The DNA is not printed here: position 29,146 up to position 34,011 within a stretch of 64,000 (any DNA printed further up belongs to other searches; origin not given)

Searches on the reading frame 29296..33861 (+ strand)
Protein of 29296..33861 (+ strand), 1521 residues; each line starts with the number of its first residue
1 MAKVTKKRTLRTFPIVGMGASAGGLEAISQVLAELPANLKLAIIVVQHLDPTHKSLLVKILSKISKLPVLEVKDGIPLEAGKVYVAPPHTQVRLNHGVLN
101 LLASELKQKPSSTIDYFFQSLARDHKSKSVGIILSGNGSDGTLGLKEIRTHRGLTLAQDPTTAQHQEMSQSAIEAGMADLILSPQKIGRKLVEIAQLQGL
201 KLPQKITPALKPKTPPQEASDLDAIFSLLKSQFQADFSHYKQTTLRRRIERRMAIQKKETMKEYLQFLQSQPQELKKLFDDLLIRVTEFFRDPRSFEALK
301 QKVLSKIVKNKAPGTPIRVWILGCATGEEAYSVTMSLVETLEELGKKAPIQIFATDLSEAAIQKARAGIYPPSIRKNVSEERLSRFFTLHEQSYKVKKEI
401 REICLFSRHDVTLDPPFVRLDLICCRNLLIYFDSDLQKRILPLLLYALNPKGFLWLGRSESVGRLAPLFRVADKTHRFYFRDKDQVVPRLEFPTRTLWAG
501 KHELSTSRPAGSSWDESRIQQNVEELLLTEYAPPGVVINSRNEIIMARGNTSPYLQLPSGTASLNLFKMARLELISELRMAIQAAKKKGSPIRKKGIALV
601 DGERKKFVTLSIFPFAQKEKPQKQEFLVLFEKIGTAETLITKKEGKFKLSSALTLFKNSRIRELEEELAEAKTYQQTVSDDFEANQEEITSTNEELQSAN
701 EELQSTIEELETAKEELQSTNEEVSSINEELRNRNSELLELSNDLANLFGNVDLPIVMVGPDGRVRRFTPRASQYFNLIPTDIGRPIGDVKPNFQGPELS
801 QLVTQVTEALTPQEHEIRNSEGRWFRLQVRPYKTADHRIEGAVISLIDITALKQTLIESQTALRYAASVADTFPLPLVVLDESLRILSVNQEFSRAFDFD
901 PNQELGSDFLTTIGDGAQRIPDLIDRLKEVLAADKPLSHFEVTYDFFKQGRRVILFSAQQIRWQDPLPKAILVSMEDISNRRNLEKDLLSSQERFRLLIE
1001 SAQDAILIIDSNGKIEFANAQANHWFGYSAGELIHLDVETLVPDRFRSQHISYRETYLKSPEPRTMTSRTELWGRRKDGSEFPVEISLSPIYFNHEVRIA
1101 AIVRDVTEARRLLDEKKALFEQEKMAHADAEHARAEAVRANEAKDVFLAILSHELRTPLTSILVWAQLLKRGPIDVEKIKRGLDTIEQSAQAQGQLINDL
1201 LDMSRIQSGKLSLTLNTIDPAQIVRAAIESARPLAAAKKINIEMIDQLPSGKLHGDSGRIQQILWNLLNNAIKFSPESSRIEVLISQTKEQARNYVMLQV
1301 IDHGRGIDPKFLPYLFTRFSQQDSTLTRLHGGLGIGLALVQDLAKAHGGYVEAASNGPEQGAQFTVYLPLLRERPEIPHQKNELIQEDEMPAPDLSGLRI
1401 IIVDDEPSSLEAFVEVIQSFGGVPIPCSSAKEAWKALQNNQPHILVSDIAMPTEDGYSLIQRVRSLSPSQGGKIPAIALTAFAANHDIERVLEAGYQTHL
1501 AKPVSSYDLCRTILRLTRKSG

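Call 76: search_protein_families(library=pfam, proteins=[window:29296-33861:+], max_evalue=0.001)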
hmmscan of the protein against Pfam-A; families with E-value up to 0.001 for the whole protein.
window:29296-33861:+ (1521 aa): 12 families
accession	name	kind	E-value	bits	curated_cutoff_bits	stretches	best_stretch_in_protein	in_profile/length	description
PF01339.22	CheB_methylest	-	3.1e-53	180.5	24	1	16-191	1-174/174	CheB methylesterase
PF01739.24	CheR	-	4e-51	173.7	27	1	286-476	2-193/195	CheR methyltransferase, SAM binding domain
PF08448.16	PAS_4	-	5.1e-28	97.9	23.1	3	1000-1111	2-110/110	PAS fold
PF13596.12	PAS_10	-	1.6e-26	93.5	22.1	1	745-850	1-106/106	PAS domain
PF13426.13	PAS_9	-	8.7e-26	90.6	27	1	1004-1108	2-103/103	PAS domain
PF02518.31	HATPase_c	-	1.7e-25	90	26.4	1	1255-1370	1-109/111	Histidine kinase-, DNA gyrase B-, and HSP90-like ATPase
PF00989.32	PAS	-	1.4e-22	80.3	22.6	2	993-1105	1-112/113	PAS fold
PF00072.30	Response_reg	-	3.4e-19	69.5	30.2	1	1400-1512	1-109/111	Response regulator receiver domain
PF00512.31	HisKA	-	3.8e-17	62.5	26.9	1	1144-1209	2-66/66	His Kinase A (phospho-acceptor) domain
PF13188.13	PAS_8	-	8.9e-17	60.8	21.8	1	993-1048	1-57/65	PAS domain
PF03705.20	CheR_N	-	1.1e-12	47.9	27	1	221-272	2-53/53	CheR methyltransferase, all-alpha domain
PF24820.1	Diguanyl_cycl_sensor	-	1.6e-06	28.4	28.1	1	998-1104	1-108/109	Diguanylate cyclase-like sensor domain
